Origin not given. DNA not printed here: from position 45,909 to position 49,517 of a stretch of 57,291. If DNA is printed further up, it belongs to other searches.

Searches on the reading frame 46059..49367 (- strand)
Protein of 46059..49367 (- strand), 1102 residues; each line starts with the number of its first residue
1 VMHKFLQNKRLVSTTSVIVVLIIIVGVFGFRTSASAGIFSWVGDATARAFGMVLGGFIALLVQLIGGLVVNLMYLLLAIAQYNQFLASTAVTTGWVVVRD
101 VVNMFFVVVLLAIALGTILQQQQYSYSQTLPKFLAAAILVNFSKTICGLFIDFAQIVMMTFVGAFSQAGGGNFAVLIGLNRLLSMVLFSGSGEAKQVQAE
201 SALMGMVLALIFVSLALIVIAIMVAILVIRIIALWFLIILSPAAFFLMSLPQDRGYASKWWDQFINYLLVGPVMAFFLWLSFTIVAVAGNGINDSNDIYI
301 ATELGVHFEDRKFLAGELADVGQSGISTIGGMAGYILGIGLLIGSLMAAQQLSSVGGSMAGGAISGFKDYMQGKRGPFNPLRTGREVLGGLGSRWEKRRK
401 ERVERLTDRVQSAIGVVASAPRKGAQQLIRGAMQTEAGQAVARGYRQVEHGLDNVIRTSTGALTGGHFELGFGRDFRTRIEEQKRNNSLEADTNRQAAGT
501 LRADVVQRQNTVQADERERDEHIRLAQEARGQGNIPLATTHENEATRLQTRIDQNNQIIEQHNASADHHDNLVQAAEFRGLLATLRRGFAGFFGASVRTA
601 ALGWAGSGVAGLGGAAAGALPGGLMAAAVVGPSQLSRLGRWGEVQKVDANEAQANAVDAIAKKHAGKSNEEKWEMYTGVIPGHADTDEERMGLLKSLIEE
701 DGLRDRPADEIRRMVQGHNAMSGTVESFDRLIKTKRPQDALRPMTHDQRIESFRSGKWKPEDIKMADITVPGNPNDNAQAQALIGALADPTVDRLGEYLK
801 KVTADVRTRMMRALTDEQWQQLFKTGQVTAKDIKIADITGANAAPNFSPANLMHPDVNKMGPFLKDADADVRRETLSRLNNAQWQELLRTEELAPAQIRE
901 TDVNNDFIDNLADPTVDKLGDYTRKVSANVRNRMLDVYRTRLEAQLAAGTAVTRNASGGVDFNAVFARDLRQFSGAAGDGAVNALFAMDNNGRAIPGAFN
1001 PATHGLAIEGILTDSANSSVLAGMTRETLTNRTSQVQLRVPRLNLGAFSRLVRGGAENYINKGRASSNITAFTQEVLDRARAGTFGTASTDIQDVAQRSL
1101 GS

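Call 8: search_protein_families(library=pfam, proteins=[window:46059-49367:-], max_evalue=0.01)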
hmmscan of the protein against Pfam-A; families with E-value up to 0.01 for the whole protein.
window:46059-49367:- (1102 aa): 1 family
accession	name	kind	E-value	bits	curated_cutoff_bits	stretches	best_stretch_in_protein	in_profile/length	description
PF04610.19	TrbL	-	0.0017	18.6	25.9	1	137-295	28-190/215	TrbL/VirB6 plasmid conjugal transfer protein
